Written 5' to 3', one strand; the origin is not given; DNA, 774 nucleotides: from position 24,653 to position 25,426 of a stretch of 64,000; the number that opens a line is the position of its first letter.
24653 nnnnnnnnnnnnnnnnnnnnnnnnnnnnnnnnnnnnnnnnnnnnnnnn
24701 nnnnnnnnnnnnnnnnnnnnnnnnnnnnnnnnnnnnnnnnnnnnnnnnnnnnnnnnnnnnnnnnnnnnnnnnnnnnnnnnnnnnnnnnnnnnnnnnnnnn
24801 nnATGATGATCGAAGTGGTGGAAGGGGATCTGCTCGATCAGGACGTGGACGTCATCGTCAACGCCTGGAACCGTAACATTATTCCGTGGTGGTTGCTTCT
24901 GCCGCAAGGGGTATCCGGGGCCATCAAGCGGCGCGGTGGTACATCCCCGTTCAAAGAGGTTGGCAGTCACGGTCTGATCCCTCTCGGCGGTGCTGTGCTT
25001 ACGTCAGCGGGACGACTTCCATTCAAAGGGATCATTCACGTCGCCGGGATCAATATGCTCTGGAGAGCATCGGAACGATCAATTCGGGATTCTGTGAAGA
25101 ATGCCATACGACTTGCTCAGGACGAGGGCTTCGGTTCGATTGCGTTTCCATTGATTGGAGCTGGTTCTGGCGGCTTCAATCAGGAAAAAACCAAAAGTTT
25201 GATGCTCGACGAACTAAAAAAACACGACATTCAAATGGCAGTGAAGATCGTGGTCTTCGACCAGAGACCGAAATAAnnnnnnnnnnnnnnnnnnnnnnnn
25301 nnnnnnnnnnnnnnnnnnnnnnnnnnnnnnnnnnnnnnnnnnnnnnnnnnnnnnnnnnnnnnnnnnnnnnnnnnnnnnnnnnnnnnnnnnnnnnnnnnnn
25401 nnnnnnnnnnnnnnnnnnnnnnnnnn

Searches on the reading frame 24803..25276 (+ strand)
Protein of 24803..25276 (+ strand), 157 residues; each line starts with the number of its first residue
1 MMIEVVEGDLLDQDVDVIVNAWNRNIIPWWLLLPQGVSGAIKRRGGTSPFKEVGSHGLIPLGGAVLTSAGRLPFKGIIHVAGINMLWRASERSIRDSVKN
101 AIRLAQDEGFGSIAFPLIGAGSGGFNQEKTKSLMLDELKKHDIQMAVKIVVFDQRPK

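Call 3: search_protein_families(library=pfam, proteins=[window:24803-25276:+], max_evalue=1)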
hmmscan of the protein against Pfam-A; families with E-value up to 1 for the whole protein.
window:24803-25276:+ (157 aa): 1 family
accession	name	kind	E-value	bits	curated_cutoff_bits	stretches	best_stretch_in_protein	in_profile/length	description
PF01661.27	Macro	-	4.8e-22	78.6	22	1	19-133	1-117/118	Macro domain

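Call 4: search_protein_families(library=ncbifam, proteins=[window:24803-25276:+], max_evalue=1)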
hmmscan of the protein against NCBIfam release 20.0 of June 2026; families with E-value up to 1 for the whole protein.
window:24803-25276:+ (157 aa): 13 families
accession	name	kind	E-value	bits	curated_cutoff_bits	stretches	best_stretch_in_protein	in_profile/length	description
NF001666.0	PRK00431.2-2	equivalog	4.8e-27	94.9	246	1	1-153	1-149/164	ADP-ribose-binding protein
NF001663.0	PRK00431.1-4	equivalog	1.1e-19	71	285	1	2-153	8-164/180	ADP-ribose-binding protein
NF001664.0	PRK00431.1-6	equivalog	3.4e-18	65.6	200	1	2-153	3-158/173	O-acetyl-ADP-ribose deacetylase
NF001660.0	PRK00431.1-1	equivalog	5.7e-18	65.1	271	1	3-149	5-156/177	O-acetyl-ADP-ribose deacetylase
NF001667.0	PRK00431.2-3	equivalog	8.6e-18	64.6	252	1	1-145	8-150/182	ADP-ribose-binding protein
NF009880.0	PRK13341.1-1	equivalog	1.3e-12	46.9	891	1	3-134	429-561/599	AAA family ATPase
NF001668.0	PRK00431.2-4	equivalog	2.8e-11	43.1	278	1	3-151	51-197/220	ADP-ribose-binding protein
NF001665.0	PRK00431.2-1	equivalog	2.3e-10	40.3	315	1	3-151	10-156/177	ADP-ribose-binding protein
NF001661.0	PRK00431.1-2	equivalog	5.7e-10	39.4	291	1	1-139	1-142/179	O-acetyl-ADP-ribose deacetylase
NF003163.0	PRK04143.1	equivalog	1.2e-07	31.4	272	1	3-152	85-245/265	protein-ADP-ribose hydrolase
NF048014.1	antitoxin_DarG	equivalog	5.2e-07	29.3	250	2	93-146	90-144/338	type II toxin-antitoxin system antitoxin DNA ADP-ribosyl glycohydrolase DarG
NF001662.0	PRK00431.1-3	equivalog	3.4e-05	23.7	215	1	2-154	4-171/185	[protein ADP-ribosylglutamate] hydrolase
NF007444.0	PRK09997.1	equivalog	0.12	11.8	465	1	90-140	79-128/258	hydroxypyruvate isomerase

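Call 5: search_protein_families(library=padloc, proteins=[window:24803-25276:+], max_evalue=1)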
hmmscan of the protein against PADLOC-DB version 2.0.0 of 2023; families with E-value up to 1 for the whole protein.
window:24803-25276:+ (157 aa): 2 families
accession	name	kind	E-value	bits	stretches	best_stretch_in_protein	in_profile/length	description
PDLC02990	DarG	-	1.8e-08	32.2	2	93-147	88-142/329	-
PDLC00410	ThsA1|ThsA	-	0.014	12.6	1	107-151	211-261/281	Macro domain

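Call 7: search_solved_structures(query=window:24803-25276:+, show_alignments=3)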
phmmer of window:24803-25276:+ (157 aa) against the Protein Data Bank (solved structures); distinct sequences matched with E-value up to 0.001: 41.
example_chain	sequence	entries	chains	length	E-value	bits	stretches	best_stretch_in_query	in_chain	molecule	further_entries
2dx6_A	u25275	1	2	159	2.4e-21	79.6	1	3-147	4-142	Hypothetical protein TTHA0132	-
3v45_A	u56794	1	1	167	6.4e-18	68.5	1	3-142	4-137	Serine hydrolase OSH55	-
4etj_A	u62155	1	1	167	8.4e-18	68.1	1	3-142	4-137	Serine hydrolase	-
4ess_A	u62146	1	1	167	8.4e-18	68.1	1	3-142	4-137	OR187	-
4k0c_A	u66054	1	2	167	1.6e-17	67.2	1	3-142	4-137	designed serine hydrolase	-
4jgk_A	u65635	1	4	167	1.6e-17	67.2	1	3-142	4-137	evolved variant of a designed serine hydrolase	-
4gvv_A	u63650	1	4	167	4.1e-17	65.9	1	3-142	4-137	De novo design serine hydrolase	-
4etk_A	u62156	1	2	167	5.3e-17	65.5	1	3-142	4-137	De novo designed serine hydrolase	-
4j4z_A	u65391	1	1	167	1.5e-16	64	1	3-142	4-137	Designed serine hydrolase variant OSH55.4_H1.2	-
4kyb_A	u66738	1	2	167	2.8e-16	63.1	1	3-142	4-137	Designed Protein OR342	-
4jvv_A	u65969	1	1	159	5e-16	62.3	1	3-142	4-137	evolved variant of the computationally designed serine hydrolase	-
4jca_A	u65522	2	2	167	5.9e-16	62.1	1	3-142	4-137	serine hydrolase | Evolved variant of computationally designed serine hydrolase OSH55.4_H1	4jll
3vfq_A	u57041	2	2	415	1.2e-14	57.9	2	4-135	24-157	Poly [ADP-ribose] polymerase 14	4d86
5cms_R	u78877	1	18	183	1.6e-14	57.5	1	3-135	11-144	O-acetyl-ADP-ribose deacetylase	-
5cb3_A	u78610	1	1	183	4.1e-14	56.1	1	3-135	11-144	O-acetyl-ADP-ribose deacetylase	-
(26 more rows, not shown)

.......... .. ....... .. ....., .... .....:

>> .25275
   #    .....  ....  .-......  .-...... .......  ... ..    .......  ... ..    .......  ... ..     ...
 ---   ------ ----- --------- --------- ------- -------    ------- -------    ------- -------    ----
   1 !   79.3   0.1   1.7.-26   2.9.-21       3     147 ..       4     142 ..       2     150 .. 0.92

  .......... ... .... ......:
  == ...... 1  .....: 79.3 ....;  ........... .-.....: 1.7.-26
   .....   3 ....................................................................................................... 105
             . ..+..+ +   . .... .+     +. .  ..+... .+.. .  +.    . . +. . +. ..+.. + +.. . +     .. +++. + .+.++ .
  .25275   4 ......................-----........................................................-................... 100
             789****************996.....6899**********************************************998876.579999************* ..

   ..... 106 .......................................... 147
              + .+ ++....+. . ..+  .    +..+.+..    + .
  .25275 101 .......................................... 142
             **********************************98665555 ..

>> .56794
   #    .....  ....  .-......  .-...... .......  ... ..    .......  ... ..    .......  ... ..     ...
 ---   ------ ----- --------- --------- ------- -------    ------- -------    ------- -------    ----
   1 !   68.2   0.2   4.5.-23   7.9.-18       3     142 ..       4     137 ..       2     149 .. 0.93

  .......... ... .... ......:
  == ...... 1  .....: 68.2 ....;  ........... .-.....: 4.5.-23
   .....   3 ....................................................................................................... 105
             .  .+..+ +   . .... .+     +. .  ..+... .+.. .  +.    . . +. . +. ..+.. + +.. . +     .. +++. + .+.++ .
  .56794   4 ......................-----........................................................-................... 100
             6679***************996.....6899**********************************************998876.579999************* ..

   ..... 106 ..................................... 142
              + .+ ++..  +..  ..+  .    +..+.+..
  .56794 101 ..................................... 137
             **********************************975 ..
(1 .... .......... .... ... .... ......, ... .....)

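Call 9: find_homologous_proteins(query=window:24803-25276:+)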
Query window:24803-25276:+ (157 aa): 8000 proteins with E <= 0.001 among 8000 candidates; the best 120 are listed.
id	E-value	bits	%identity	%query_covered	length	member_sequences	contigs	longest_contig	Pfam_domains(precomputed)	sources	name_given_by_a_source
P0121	4.7e-98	344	100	100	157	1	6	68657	PF01661.28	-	-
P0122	5.6e-84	298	89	97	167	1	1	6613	PF01661.28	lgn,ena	-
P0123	8.8e-84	297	90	96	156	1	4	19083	PF01661.28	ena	-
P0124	6.1e-83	294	87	99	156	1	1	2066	PF01661.28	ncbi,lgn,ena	ncbi:MAG: macro domain-containing protein [Schlesneria sp.]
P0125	7.9e-83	294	87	99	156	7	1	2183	PF01661.28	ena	-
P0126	1.2e-82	294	89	96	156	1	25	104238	PF01661.28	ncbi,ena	-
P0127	1.8e-82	293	86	100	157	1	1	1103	PF01661.28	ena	-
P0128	3.3e-82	292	84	100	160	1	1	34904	PF01661.28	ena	-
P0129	6.5e-82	291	89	96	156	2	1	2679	PF01661.28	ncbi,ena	-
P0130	8.0e-82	291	86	97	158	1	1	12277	PF01661.28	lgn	-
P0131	1.2e-81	290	89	96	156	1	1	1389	PF01661.28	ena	-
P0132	1.3e-81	290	83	99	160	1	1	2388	PF01661.28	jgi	jgi:O-acetyl-ADP-ribose deacetylase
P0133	1.4e-81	290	89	96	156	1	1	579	PF01661.28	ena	-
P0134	2.9e-81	289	85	99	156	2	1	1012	PF01661.28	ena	-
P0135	6.3e-81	288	86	96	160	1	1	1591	PF01661.28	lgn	-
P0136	1.4e-80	287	84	97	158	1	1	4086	PF01661.28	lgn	-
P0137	1.4e-80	287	85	97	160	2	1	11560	PF01661.28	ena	-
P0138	2.1e-80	286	85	96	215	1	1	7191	PF01661.28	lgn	-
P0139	2.6e-80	286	83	99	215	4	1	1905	PF01661.28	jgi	jgi:O-acetyl-ADP-ribose deacetylase (regulator of RNase III)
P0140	2.7e-80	286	86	99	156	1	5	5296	PF01661.28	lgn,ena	-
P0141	2.7e-80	286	85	99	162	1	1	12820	PF01661.28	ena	-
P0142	5.0e-80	285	83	92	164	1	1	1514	PF01661.28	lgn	-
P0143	6.9e-80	285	85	96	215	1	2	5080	PF01661.28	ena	-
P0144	1.3e-79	284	81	99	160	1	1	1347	PF01661.28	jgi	jgi:O-acetyl-ADP-ribose deacetylase (regulator of RNase III)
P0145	1.4e-79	283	84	97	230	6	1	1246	PF01661.28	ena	-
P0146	1.6e-79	283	84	96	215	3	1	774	PF01661.28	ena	-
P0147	1.6e-79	283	85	97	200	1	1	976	PF01661.28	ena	-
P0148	1.6e-79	283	83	97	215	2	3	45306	PF01661.28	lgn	-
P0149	1.7e-79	283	84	97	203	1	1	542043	PF01661.28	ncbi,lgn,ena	-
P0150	1.7e-79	283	81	97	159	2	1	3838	PF01661.28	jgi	jgi:O-acetyl-ADP-ribose deacetylase (regulator of RNase III)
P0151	1.8e-79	283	81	98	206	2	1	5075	PF01661.28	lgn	-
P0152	2.3e-79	283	83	98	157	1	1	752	PF01661.28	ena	-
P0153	3.4e-79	282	85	96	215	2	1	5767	PF01661.28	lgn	-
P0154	4.0e-79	282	82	100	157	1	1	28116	PF01661.28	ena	-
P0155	4.6e-79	282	82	98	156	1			PF01661.28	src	-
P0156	5.3e-79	282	84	97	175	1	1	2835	PF01661.28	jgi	jgi:O-acetyl-ADP-ribose deacetylase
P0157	5.8e-79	282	84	97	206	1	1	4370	PF01661.28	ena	-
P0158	7.5e-79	281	84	97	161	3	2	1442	PF01661.28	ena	-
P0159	7.7e-79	281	84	97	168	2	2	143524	PF01661.28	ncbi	-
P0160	8.5e-79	281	82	98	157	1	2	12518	PF01661.28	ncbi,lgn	-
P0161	9.0e-79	281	82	97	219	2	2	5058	PF01661.28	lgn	-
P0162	1.0e-78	281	84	96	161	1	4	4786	PF01661.28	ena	-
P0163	1.1e-78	281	82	97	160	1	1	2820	PF01661.28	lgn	-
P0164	1.1e-78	281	86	89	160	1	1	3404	PF01661.28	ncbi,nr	ncbi:MAG: macro domain-containing protein [Planctomycetes bacterium]|nr:macro domain-containing prot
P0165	1.2e-78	281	84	96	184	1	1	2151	PF01661.28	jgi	jgi:O-acetyl-ADP-ribose deacetylase (regulator of RNase III)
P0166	1.2e-78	281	82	97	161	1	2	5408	PF01661.28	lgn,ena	-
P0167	1.7e-78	280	81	99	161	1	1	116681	PF01661.28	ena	-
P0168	2.1e-78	280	84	97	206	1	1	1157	PF01661.28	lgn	-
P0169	2.1e-78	280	84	96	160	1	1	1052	PF01661.28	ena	-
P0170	2.3e-78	280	82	97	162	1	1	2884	PF01661.28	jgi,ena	-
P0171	2.4e-78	280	82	97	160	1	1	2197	PF01661.28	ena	-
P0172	2.5e-78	279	81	99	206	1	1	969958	PF01661.28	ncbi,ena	-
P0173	2.7e-78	279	81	99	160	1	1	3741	PF01661.28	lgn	-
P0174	2.7e-78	279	83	96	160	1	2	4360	PF01661.28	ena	-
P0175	2.7e-78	279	81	98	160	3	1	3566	PF01661.28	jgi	jgi:O-acetyl-ADP-ribose deacetylase (regulator of RNase III)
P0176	2.8e-78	279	81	94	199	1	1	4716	PF01661.28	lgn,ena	-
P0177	3.1e-78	279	81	99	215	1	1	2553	PF01661.28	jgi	jgi:O-acetyl-ADP-ribose deacetylase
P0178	3.2e-78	279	82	99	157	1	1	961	PF01661.28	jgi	-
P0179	3.5e-78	279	83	97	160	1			PF01661.28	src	-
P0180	3.9e-78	279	83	93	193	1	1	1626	PF01661.28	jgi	jgi:O-acetyl-ADP-ribose deacetylase (regulator of RNase III)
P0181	4.1e-78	279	82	97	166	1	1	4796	PF01661.28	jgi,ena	-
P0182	4.1e-78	279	82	92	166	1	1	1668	PF01661.28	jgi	jgi:O-acetyl-ADP-ribose deacetylase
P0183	4.3e-78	279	83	96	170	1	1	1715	PF01661.28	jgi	jgi:O-acetyl-ADP-ribose deacetylase (regulator of RNase III)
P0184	4.5e-78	279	83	96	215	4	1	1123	PF01661.28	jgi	jgi:O-acetyl-ADP-ribose deacetylase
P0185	4.6e-78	279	82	97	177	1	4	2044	PF01661.28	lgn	-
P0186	4.6e-78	279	83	97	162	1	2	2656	PF01661.28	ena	-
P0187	4.7e-78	279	83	96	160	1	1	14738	PF01661.28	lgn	-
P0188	4.7e-78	279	81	97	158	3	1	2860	PF01661.28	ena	-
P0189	4.7e-78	279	82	97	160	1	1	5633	PF01661.28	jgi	jgi:O-acetyl-ADP-ribose deacetylase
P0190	5.0e-78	278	83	96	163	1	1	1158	PF01661.28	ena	-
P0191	5.5e-78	278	82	97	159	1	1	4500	PF01661.28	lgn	-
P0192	5.6e-78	278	82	97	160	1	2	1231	PF01661.28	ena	-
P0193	5.6e-78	278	83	96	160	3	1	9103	PF01661.28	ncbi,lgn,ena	-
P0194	5.7e-78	278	82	97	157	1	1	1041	PF01661.28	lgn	-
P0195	5.9e-78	278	83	97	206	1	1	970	PF01661.28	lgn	-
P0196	6.0e-78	278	82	97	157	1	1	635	PF01661.28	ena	-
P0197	6.3e-78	278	82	97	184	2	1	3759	PF01661.28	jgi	-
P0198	6.9e-78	278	81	99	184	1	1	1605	PF01661.28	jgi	jgi:O-acetyl-ADP-ribose deacetylase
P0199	6.9e-78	278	81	99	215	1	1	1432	PF01661.28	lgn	-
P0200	7.0e-78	278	81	99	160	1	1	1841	PF01661.28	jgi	jgi:O-acetyl-ADP-ribose deacetylase (regulator of RNase III)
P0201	7.2e-78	278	80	99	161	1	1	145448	PF01661.28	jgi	jgi:O-acetyl-ADP-ribose deacetylase (regulator of RNase III)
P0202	7.4e-78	278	82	96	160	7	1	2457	PF01661.28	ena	-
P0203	7.7e-78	278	81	96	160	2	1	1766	PF01661.28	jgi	jgi:O-acetyl-ADP-ribose deacetylase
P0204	8.2e-78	278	84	92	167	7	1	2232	PF01661.28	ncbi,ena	-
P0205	8.7e-78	278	84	96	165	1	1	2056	PF01661.28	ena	-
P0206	9.2e-78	278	81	98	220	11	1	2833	PF01661.28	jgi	jgi:O-acetyl-ADP-ribose deacetylase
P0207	9.6e-78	278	79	99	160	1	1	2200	PF01661.28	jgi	jgi:O-acetyl-ADP-ribose deacetylase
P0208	1.0e-77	277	84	96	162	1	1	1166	PF01661.28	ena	-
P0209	1.0e-77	277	81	98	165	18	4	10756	PF01661.28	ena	-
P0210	1.1e-77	277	82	97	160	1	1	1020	PF01661.28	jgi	jgi:O-acetyl-ADP-ribose deacetylase (regulator of RNase III)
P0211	1.2e-77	277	82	96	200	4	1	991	PF01661.28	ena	-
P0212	1.2e-77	277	80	100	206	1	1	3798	PF01661.28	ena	-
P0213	1.2e-77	277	83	96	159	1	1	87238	PF01661.28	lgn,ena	-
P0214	1.3e-77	277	82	97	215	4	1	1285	PF01661.28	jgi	jgi:O-acetyl-ADP-ribose deacetylase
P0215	1.3e-77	277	81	96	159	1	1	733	PF01661.28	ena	-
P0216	1.4e-77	277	81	97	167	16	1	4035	PF01661.28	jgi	-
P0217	1.4e-77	277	82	97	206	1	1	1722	PF01661.28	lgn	-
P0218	1.5e-77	277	81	98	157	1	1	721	PF01661.28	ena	-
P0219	1.6e-77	277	83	96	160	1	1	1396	PF01661.28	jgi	jgi:O-acetyl-ADP-ribose deacetylase (regulator of RNase III)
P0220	1.6e-77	277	82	98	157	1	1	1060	PF01661.28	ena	-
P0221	1.7e-77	277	81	99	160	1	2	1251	PF01661.28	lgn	-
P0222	1.7e-77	277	83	97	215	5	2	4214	PF01661.28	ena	-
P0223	1.8e-77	277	81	98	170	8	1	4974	PF01661.28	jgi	-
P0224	1.9e-77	277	81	96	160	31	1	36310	PF01661.28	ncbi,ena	-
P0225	2.0e-77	277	82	97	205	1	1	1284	PF01661.28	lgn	-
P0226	2.0e-77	277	79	98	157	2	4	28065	PF01661.28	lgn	-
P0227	2.1e-77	276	80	98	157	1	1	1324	PF01661.28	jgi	jgi:O-acetyl-ADP-ribose deacetylase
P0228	2.1e-77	276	83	96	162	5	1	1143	PF01661.28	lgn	-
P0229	2.2e-77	276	83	96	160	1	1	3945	PF01661.28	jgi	jgi:O-acetyl-ADP-ribose deacetylase (regulator of RNase III)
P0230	2.2e-77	276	81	98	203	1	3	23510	PF01661.28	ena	-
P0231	2.3e-77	276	82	97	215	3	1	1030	PF01661.28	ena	-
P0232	2.5e-77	276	80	97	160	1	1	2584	PF01661.28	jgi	-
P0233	2.6e-77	276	84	95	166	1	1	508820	PF01661.28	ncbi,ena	-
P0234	2.6e-77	276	83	96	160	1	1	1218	PF01661.28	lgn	-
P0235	2.6e-77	276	78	99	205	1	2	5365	PF01661.28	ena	-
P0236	2.6e-77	276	83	96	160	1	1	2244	PF01661.28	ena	-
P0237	2.7e-77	276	80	100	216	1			PF01661.28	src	-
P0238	2.7e-77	276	80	97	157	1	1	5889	PF01661.28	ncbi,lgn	-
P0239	2.8e-77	276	82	97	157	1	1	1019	PF01661.28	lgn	-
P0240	3.5e-77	276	81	98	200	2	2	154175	PF01661.28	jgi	jgi:O-acetyl-ADP-ribose deacetylase (regulator of RNase III)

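Call 14: find_encoding_contigs(protein=P0172, flank=6000, max_places=3)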
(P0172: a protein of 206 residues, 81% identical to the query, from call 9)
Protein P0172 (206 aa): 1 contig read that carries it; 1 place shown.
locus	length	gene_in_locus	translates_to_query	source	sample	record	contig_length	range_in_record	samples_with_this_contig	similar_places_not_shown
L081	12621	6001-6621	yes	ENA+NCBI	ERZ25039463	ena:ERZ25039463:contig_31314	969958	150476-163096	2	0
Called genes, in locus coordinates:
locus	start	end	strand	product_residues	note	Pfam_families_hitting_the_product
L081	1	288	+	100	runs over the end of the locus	-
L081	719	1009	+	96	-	-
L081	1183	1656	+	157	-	-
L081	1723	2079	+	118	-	-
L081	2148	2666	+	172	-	-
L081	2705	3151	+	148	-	PF19935:DUF6398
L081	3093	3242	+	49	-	-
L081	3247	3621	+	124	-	-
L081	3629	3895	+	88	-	-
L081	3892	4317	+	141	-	-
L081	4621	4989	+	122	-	PF00079:Serpin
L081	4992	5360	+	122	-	PF00079:Serpin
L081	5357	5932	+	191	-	PF00079:Serpin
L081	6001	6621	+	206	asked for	PF01661:Macro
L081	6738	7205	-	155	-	PF00293:NUDIX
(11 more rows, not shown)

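Call 15: find_encoding_contigs(protein=P0149, flank=6000, max_places=3)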
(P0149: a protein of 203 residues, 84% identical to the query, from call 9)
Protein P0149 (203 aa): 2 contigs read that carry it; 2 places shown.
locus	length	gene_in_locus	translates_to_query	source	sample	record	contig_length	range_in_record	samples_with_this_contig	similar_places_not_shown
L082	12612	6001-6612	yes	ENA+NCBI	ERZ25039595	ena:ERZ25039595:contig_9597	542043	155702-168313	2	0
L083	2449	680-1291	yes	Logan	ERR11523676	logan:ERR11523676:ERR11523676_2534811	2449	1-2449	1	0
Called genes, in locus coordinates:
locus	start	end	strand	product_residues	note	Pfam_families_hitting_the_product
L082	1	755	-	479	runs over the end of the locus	PF10134:RPA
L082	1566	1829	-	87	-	PF17954:Pirin_C_2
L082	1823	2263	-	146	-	PF02678:Pirin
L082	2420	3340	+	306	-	PF08240:ADH_N, PF00107:ADH_zinc_N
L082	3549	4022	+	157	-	PF13302:Acetyltransf_3, PF00583:Acetyltransf_1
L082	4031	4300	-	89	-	-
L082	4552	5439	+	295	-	PF19935:DUF6398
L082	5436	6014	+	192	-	PF07866:DUF1653, PF07883:Cupin_2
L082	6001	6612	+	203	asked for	PF01661:Macro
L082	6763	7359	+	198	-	PF01797:Y1_Tnp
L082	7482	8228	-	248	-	PF00149:Metallophos, PF12850:Metallophos_2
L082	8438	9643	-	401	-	PF04389:Peptidase_M28, PF05343:Peptidase_M42 (faint), PF01546:Peptidase_M20, PF07687:M20_dimer (weak)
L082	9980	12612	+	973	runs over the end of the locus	PF13520:AA_permease_2, PF00582:Usp (faint)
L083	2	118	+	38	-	?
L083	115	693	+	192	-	PF07866:DUF1653, PF07883:Cupin_2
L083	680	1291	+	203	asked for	PF01661:Macro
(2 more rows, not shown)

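Call 20: find_related_loci(query=A2, collection=metagenome_contigs, flank=4000)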
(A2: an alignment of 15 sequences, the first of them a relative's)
Query A2 (157 aa) in metagenome_contigs; peptide patterns used: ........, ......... (x = any residue, [..] = any of these).
600 stretches matched a pattern (row limit reached: there are more); 493 encode a relative of the query (tblastn E <= 1e-3); the best 80 are kept; 80 distinct loci.
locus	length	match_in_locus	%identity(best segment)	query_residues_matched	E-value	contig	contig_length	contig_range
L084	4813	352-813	81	1-154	3e-83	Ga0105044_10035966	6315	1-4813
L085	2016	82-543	81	4-157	3e-85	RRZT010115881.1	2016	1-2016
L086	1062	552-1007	80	3-154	6e-87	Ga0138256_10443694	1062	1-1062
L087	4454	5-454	80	5-154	5e-80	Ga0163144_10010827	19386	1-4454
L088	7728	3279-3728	81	3-152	7e-80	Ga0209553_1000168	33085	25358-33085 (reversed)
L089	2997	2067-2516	82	3-152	2e-80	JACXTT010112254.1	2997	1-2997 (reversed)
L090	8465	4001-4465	77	3-157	4e-79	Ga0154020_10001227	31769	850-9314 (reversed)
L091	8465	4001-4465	79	1-156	1e-78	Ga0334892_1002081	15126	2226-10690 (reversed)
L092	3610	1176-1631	78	3-154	2e-78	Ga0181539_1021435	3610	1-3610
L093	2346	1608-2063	78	3-154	4e-80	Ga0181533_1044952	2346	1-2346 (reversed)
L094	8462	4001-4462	77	1-154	9e-78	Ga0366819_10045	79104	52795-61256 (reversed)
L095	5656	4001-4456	77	1-152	6e-78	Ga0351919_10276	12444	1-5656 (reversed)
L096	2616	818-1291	77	1-157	4e-79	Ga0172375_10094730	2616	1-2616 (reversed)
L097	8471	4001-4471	76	1-157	2e-77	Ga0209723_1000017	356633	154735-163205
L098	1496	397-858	76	1-154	3e-81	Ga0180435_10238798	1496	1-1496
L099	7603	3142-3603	77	1-154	4e-77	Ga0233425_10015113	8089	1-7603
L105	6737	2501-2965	74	1-155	5e-75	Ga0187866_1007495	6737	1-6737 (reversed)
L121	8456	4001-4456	72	1-152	2e-71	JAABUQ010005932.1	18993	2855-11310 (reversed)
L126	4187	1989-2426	75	7-154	3e-69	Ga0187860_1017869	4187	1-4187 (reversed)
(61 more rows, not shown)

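Call 35: predict_structure(alignment_id=A2)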
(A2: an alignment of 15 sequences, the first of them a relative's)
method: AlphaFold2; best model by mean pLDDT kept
length: 157 residues; sequences in the alignment: 15
mean_pLDDT: 86.2   pTM: 0.85
mean pLDDT of the five models: 86.2, 82.8, 76.8, 74.3, 72.7
residues with pLDDT >= 90: 75; 70-90: 64; 50-70: 15; < 50: 3
segments of 3 or more residues with pLDDT < 50: none
pLDDT, mean of each block of 10 residues (from residue 1): 87 94 82 81 90 87 91 94 74 91 97 84 68 94 95 64
secondary structure, 60 per line:
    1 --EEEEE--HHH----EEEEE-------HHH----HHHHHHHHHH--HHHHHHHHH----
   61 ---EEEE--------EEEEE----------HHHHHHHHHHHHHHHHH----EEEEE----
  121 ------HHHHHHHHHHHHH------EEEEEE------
elements in order: E3-7 E17-21 H36-45 H48-56 E64-67 E76-80 H91-107 E112-116 H127-139 E146-151
